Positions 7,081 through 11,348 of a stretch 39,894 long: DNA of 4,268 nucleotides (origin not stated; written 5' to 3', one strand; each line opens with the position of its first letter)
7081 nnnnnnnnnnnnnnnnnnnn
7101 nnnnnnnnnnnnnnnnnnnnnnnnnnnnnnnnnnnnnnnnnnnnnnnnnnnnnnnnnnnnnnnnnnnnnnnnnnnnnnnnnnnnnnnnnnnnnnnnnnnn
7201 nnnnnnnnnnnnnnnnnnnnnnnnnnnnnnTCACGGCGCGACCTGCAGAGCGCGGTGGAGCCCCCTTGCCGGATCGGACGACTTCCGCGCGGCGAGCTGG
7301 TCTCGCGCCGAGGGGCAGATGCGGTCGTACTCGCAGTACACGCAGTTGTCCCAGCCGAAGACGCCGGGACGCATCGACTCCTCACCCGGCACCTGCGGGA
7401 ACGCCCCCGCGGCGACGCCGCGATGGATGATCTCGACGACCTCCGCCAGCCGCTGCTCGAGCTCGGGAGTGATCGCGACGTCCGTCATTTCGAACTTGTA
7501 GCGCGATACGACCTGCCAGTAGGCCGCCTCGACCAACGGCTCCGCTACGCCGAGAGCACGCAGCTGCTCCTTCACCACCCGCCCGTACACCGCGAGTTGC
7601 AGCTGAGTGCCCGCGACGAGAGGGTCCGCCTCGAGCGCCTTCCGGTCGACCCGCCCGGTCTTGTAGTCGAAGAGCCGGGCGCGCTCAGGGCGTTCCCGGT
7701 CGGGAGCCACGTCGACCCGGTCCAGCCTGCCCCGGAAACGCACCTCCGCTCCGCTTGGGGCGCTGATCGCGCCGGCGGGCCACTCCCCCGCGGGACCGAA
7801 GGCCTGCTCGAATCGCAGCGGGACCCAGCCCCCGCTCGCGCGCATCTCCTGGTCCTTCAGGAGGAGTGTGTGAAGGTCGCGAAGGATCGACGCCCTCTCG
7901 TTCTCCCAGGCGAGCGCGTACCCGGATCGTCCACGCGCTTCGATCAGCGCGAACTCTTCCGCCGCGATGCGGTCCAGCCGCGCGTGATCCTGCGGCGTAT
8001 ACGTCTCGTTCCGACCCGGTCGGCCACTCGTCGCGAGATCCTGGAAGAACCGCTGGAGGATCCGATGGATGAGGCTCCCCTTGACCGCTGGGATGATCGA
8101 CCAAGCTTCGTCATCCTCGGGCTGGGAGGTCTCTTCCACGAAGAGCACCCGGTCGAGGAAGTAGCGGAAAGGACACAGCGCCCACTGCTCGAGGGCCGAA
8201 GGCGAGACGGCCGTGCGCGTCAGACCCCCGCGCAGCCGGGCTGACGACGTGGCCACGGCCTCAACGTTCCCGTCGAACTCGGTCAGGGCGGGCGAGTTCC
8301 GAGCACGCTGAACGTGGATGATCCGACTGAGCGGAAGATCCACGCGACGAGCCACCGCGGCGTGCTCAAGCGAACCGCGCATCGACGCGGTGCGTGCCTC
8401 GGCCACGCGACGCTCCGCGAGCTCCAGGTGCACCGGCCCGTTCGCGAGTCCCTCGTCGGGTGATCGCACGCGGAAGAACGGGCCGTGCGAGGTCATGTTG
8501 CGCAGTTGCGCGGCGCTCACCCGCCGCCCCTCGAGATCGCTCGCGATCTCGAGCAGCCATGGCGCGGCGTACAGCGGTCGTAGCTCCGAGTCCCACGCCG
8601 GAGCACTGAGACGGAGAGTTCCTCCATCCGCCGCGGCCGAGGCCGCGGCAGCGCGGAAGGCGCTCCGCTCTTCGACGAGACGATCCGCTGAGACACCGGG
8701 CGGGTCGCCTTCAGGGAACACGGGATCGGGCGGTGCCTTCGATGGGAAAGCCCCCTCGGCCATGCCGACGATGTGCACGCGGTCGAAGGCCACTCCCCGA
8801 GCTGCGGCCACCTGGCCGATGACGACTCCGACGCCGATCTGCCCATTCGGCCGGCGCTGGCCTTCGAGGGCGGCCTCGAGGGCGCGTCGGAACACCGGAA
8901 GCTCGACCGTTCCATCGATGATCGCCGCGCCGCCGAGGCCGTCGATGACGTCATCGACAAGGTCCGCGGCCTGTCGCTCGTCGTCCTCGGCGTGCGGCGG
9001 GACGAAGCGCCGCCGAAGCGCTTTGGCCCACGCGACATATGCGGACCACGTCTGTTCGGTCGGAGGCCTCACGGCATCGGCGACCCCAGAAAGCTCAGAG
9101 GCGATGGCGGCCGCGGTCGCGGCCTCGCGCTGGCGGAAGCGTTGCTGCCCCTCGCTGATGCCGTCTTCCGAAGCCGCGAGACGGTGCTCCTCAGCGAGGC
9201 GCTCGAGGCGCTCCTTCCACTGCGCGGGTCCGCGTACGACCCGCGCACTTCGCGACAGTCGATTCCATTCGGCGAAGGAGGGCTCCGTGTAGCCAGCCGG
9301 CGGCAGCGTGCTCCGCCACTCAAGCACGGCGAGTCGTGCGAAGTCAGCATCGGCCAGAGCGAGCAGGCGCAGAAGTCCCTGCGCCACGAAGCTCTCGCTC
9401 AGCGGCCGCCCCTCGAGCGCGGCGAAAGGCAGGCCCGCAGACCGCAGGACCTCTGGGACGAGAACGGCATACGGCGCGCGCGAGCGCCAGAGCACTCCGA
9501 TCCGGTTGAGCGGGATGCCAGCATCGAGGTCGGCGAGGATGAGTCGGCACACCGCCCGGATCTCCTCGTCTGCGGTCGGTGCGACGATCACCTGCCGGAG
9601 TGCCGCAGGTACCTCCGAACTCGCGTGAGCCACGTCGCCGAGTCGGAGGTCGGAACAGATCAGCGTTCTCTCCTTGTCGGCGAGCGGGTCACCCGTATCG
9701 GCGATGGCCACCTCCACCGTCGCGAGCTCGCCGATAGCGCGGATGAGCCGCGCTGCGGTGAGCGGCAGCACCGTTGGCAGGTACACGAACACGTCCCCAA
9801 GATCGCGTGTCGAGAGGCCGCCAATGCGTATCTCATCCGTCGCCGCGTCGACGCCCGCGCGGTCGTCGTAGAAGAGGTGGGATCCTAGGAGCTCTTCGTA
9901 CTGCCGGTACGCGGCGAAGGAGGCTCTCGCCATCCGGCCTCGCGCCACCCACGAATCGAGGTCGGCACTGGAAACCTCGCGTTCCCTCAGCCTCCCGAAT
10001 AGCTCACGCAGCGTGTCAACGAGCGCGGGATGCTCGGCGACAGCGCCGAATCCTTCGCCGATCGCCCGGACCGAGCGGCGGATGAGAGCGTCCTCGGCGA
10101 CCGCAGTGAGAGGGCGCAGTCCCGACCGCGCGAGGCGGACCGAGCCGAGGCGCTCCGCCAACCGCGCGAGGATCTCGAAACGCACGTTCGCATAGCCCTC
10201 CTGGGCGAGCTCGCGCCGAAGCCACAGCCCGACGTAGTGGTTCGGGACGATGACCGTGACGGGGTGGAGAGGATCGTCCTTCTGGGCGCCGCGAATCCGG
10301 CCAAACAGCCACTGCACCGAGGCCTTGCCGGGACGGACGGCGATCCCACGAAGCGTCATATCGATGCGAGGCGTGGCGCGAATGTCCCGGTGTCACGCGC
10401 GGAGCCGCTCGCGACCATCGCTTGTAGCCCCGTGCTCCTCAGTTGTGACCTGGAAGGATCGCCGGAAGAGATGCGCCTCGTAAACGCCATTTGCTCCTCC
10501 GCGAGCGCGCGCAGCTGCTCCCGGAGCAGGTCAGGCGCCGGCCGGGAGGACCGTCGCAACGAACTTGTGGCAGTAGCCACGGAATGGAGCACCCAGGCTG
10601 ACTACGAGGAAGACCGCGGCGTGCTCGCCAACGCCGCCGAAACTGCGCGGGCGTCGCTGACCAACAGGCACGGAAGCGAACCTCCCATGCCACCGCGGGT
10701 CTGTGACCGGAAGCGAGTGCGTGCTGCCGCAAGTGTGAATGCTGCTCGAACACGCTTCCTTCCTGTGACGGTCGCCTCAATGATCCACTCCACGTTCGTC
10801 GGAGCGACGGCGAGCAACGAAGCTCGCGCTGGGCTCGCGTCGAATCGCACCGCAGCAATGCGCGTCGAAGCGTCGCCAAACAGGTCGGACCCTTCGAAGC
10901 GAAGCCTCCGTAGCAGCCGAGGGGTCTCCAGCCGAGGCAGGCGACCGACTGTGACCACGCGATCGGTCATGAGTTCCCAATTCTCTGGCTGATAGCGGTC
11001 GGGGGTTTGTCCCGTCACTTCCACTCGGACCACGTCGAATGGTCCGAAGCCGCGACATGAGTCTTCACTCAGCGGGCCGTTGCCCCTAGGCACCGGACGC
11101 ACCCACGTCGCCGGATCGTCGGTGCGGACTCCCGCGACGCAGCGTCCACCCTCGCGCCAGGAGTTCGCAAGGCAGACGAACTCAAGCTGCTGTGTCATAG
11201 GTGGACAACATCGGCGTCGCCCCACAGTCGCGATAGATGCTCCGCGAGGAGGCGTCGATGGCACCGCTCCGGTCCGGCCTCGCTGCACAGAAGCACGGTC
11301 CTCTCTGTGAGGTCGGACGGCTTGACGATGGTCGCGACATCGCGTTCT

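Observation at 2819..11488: AddB-AddA helicase-nuclease bracketed by an orphan BrxA-like gene and a DUF488 + dual-OB cassette: candidate undescribed DNA-surveillance locus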

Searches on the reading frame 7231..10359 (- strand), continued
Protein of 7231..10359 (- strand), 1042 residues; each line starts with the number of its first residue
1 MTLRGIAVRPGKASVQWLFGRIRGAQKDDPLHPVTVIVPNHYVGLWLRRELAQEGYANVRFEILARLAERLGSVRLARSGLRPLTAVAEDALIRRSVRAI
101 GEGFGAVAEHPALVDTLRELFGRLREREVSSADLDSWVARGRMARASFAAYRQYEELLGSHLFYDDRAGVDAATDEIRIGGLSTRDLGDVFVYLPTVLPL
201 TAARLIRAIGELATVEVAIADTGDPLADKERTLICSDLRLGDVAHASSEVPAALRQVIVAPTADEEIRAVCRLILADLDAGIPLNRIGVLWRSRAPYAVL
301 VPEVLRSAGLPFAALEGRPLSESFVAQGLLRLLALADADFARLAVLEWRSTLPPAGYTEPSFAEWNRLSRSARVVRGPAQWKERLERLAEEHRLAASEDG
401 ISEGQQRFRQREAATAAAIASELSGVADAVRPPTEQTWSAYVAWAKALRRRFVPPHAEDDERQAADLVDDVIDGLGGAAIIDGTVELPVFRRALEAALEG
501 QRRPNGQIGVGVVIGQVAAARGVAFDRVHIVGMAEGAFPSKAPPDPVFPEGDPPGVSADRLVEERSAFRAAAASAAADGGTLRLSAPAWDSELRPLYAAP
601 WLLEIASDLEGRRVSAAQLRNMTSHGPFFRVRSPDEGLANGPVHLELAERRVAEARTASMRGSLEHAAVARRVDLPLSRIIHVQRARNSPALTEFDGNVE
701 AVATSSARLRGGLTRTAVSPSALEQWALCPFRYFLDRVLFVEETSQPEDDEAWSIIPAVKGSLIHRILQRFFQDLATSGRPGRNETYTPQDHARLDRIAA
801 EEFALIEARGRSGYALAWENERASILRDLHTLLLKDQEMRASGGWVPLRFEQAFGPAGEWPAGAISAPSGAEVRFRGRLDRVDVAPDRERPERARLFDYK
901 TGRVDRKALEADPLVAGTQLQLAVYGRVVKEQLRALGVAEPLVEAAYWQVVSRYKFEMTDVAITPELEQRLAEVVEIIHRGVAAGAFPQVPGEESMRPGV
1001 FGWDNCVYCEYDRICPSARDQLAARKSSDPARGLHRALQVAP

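Call 83: search_protein_families(library=padloc, proteins=[L007:7756-9012:+, L008:6158-8083:+, L008:2075-4240:+, L008:4242-5513:+, L041:16397-17104:+, L041:17101-18738:+, L045:5016-10364:+], max_evalue=0.00001)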
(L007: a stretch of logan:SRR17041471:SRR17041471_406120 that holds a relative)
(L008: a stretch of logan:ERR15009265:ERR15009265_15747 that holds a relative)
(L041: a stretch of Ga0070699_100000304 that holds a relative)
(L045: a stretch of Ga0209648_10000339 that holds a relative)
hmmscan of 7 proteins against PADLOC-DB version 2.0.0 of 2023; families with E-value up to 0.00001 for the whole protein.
L007:7756-9012:+ (418 aa): 0 families

L008:6158-8083:+ (641 aa): 16 families
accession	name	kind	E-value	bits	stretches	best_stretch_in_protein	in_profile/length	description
PDLC00114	GajB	-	6.4e-24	82.5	1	173-545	7-378/635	UrvD helicase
PDLC00132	GajB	-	3.6e-20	70.1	1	172-465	2-300/625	UrvD helicase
PDLC01087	C3a187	-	1.8e-19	68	1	382-626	318-551/559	NERD+UvrD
PDLC00104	GajB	-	1.3e-16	58.5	2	187-266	15-96/574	UrvD helicase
PDLC03802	RTasHel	-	2.9e-14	50.8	1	181-520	12-312/675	DRT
PDLC00117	GajB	-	2.3e-13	47.5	1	382-545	217-377/604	UrvD helicase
PDLC00106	GajB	-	1.5e-11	41.5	1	382-545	204-360/577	UrvD helicase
PDLC00103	GajB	-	9.2e-09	32.7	0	356-539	179-369/612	UrvD helicase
PDLC00127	GajB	-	9.2e-09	32.3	1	362-457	175-282/594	UrvD helicase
PDLC00107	GajB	-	5.7e-08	29.8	0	382-427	214-257/587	UrvD helicase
PDLC03002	Helicase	-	1.2e-07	28.4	0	168-217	185-233/707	-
PDLC00141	GajB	-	1.2e-07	28.4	0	188-258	16-89/572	UrvD helicase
PDLC00148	GajB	-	1.3e-07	28.9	0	383-429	149-193/369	UrvD helicase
PDLC00112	GajB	-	4.9e-07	26.7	0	383-427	211-253/581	UrvD helicase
PDLC04173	GajB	-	4.3e-06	23.9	0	535-615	394-460/471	-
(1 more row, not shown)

L008:2075-4240:+ (721 aa): 25 families
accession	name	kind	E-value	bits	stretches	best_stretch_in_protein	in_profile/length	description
PDLC03928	PsyrT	-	1.2e-287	953.9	1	30-719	7-685/689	-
PDLC02864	DpdF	-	3.5e-83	278.4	1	44-431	21-389/610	DpdF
PDLC02870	DpdF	-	2.5e-79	265.2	1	44-513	12-471/534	DpdF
PDLC02861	DpdF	-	7.4e-72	240.5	1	45-380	28-348/611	DpdF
PDLC02865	DpdF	-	1.1e-49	167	1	33-515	749-1217/1499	DpdF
PDLC02859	DpdF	-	2.4e-32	110.1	1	45-372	100-422/545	DpdF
PDLC02868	DpdF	-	5.7e-30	101.8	2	45-222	338-515/1078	DpdF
PDLC01089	C3a193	-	6e-27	92.4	2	59-213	265-420/983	poss. alt. Cas3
PDLC02869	DpdF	-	3.6e-25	86.1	1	650-717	2-69/74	DpdF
PDLC02872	DpdF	-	3.8e-24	83.3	1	48-382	160-512/859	DpdF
PDLC02855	DpdF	-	4.2e-24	82.8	1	48-364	142-468/825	DpdF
PDLC02866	DpdF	-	1.8e-21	75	1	487-716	1-252/255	DpdF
PDLC02857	DpdF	-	1.1e-18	64.7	1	125-382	268-545/911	DpdF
PDLC02867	DpdF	-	2.4e-18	63.9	1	146-380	246-483/855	DpdF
PDLC02862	DpdF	-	2.6e-18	63.3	1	64-374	138-462/811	DpdF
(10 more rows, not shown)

L008:4242-5513:+ (423 aa): 3 families
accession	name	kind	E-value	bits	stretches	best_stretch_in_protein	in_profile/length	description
PDLC03927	PsyrA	-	2.7e-142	472.6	1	4-409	5-397/398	-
PDLC03961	ShosA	-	4.3e-26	89.9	1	86-265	72-251/303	-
PDLC02997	ShosA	-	1.1e-06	26.2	1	89-254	91-256/327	-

L041:16397-17104:+ (235 aa): 0 families

L041:17101-18738:+ (545 aa): 1 family
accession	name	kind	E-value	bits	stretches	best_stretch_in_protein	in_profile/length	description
PDLC00347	PtuB1|PtuB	-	8.7e-06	23.9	0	11-75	22-87/195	Unknown function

L045:5016-10364:+ (1782 aa): 7 families
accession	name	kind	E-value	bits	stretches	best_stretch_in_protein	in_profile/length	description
PDLC03971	TmtA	-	0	1472.5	1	25-1779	10-1779/1782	-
PDLC03966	TmtA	-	3.6e-72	241.8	2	31-787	8-785/1655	-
PDLC03964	TmtA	-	8.8e-70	234.1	2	62-791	42-702/1538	-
PDLC03972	TmtA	-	1.2e-40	137.5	2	67-457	42-388/1302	-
PDLC03965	TmtA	-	5.6e-31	105.4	1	65-487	29-420/1370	-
PDLC03969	TmtA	-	3.2e-12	42.9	1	242-414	182-344/1563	-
PDLC03970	TmtA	-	6.8e-11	38.8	1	68-150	64-136/1552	-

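Call 96: search_dna_similar(query=window:7231-10359:-, collection=plasmids, mode=protein, max_evalue=1e-10, max_rows=12)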
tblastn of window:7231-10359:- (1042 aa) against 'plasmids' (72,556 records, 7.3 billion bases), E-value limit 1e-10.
Records with a match: 25; places in all: 27; records where one place covers at least 80% of the query: 0.
Best place of each record, by identity: <60% 25.
By first word of the organism name: Halobacterium 6; Natrinema 4; Halorussus 2; Halalkalicoccus 2; Halosimplex 1; Halorarius 1; Haloplanus 1; Halorientalis 1; Haloterrigena 1; Salinibaculum 1; and 5 more.
By predicted mobility (MOB-suite, as given by PLSDB): non-mobilizable 25.
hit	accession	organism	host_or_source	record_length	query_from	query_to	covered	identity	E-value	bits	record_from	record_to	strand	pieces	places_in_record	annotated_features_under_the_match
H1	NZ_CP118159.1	Halosimplex aquaticum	cell culture,solar salterns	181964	644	1015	36%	28.7%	5e-15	88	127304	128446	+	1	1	PD-(D/E)XK nuclease family protein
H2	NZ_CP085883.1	Halobacterium salinarum NRC-34001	Genome,Canadian salted buffalo hide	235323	634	1015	37%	27.8%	1e-17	97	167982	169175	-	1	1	PD-(D/E)XK nuclease family protein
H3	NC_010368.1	Halobacterium salinarum NRC-34001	-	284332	634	1015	37%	27.8%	1e-17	97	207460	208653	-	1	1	PD-(D/E)XK nuclease family protein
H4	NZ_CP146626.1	Halobacterium salinarum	-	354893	634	1015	37%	27.8%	1e-17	97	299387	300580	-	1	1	PD-(D/E)XK nuclease family protein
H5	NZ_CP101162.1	Halorarius halobius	cell culture,salt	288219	634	1015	37%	27.7%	1e-17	97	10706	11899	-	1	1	PD-(D/E)XK nuclease family protein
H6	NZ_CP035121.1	Halorussus pelagicus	pure culture,salted brown alga Laminaria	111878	644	1015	36%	28.3%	8e-16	91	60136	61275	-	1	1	PD-(D/E)XK nuclease family protein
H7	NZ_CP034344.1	Haloplanus rallus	cell culture,Non-purified solar salt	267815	634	1015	37%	27.3%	9e-17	94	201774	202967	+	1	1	PD-(D/E)XK nuclease family protein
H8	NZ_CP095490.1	Halorientalis marina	cell culture,salt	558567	633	1015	37%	27.1%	1e-17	97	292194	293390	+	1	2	PD-(D/E)XK nuclease family protein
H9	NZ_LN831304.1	Halobacterium hubeiense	-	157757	648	1015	35%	28.0%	1e-14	87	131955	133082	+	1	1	PD-(D/E)XK nuclease family protein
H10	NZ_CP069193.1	Haloterrigena salifodinae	Salt Microbe,Salt Mine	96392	633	1015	37%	26.8%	3e-17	96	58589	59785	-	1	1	PD-(D/E)XK nuclease family protein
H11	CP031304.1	Natrinema thermotolerans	Cell culture,Korean salt-fermented food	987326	648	1015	35%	27.9%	1e-16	94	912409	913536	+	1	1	none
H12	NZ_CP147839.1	Salinibaculum sp. SYNS191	cell cuture,sediment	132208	644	1015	36%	27.6%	2e-15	90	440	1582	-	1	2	PD-(D/E)XK nuclease family protein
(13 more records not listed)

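Call 97: search_protein_representatives(protein=window:7231-10359:-)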
Query: 1042 residues. Proteins with E-value up to 0.001 (for the whole library): 6712; up to 1e-10: 3381; up to 1e-30: 1163. The best 150 are listed.
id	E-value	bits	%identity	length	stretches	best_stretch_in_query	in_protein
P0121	0.0e+00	2286.7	100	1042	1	1-1042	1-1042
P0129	5.4e-256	868.9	47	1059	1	4-1039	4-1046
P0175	2.1e-230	784.2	43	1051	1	3-1037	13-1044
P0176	8.4e-218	742.5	43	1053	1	1-1035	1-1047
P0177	4.3e-212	723.6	41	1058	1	1-1040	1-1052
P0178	1.7e-210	718.3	40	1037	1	1-1038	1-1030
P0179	1.3e-209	715.4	43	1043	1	1-1038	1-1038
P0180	4.1e-202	690.6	41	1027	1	7-1034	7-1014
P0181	1.4e-191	655.7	39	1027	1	33-1041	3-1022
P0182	8.5e-181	620.0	41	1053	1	8-1039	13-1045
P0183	2.2e-173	595.5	37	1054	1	5-1041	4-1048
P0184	6.7e-173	593.9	42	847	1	252-1038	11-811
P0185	2.1e-170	585.6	40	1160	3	614-1040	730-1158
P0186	2.5e-170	585.3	43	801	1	257-1038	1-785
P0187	2.4e-163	562.2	41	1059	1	8-1039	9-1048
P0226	4.7e-114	399.1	36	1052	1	21-1037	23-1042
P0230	5.9e-113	395.4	33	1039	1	26-1022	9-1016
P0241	9.3e-108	378.2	36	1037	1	8-1042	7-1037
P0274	8.1e-98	345.3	31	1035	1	11-1031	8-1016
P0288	9.4e-95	335.2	36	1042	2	11-590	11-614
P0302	8.1e-93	328.8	34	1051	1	12-1016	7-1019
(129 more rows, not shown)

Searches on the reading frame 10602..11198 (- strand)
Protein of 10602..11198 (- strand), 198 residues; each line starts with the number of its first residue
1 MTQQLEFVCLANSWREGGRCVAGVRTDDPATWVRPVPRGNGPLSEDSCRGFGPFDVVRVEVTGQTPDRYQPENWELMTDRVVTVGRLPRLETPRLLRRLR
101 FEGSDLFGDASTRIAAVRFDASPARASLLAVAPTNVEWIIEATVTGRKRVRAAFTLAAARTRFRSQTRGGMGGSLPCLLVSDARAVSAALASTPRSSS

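Call 38: find_homologous_proteins(query=window:10602-11198:-, max_evalue=0.001)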
Query window:10602-11198:- (198 aa): 6 proteins with E <= 0.001 among 2955 candidates.
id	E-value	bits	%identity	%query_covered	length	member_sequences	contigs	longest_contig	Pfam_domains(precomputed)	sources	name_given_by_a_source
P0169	3.4e-125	433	100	100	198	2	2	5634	PF22557.3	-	-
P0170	4.6e-52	194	58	79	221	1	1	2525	PF22557.3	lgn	-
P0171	2.0e-47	179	57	69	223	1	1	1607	PF22557.3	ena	-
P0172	1.5e-37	147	45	88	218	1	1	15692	PF22557.3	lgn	-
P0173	1.5e-33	134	48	78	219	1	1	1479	PF22557.3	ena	-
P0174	2.3e-19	88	38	78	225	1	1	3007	PF22557.3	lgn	-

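Call 39: find_encoding_contigs(protein=P0172, flank=10000, max_places=2)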
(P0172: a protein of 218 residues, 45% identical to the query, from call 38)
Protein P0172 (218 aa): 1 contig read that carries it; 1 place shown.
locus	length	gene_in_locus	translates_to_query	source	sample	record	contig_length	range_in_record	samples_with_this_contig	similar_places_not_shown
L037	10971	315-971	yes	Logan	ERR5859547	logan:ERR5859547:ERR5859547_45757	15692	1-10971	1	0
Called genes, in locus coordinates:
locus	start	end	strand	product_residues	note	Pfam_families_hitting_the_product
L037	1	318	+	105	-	?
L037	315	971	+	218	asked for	PF22557:DuOB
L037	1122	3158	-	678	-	PF20442:BrxL_N, PF13337:BrxL_ATPase, PF05362:Lon_C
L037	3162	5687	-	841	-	PF08665:PglZ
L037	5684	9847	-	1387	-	PF20473:MmeI_Mtase (weak), PF07669:Eco57I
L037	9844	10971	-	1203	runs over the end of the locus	-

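Call 40: find_encoding_contigs(protein=P0170, flank=10000, max_places=2)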
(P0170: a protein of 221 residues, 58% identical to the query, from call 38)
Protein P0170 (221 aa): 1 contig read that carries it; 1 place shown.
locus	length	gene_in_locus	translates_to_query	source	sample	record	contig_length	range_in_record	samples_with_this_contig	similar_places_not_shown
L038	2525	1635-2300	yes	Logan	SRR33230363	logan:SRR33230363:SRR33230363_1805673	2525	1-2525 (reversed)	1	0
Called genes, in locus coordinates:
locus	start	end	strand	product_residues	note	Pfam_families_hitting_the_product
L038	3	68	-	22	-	?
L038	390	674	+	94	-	PF21531:Rv2175c_wHTH (weak)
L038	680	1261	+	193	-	PF04343:DUF488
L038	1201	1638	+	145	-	PF04343:DUF488, PF22751:DUF488-N3a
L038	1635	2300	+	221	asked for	PF22557:DuOB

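Call 83: search_protein_families(library=padloc, proteins=[L038:680-1261:+, L038:1201-1638:+, L038:1635-2300:+], max_evalue=0.00001)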
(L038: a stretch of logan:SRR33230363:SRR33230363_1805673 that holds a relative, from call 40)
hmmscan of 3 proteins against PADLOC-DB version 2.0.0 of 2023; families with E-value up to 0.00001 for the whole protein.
L038:680-1261:+ (193 aa): 3 families
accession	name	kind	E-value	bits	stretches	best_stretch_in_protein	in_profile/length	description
PDLC04657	PDC-M45B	-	2.5e-53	178.7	1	5-160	4-158/204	-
PDLC04505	PDC-M19A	-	3.7e-12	44.3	1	5-137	149-283/294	-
PDLC04658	PDC-M45C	-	1.9e-09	35.5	0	113-135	111-132/145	-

L038:1201-1638:+ (145 aa): 4 families
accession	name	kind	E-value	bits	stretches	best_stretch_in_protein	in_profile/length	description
PDLC04658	PDC-M45C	-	3.7e-58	193.4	1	1-145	1-144/145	-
PDLC04505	PDC-M19A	-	1.5e-11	42.3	1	3-136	151-284/294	-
PDLC04657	PDC-M45B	-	5.8e-10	37.1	1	2-128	5-127/204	-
PDLC04504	PDC-M19A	-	5.1e-06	24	0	3-134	91-222/234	-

L038:1635-2300:+ (221 aa): 4 families
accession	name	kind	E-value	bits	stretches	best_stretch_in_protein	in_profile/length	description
PDLC04653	PDC-M45A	-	2.6e-32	110.4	1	5-218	6-224/230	-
PDLC04654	PDC-M45A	-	2.4e-14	51.5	1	52-217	14-178/188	-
PDLC04655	PDC-M45A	-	3.5e-11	41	0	145-221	250-317/318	-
PDLC04656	PDC-M45A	-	2.4e-10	38.5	1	6-217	4-216/225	-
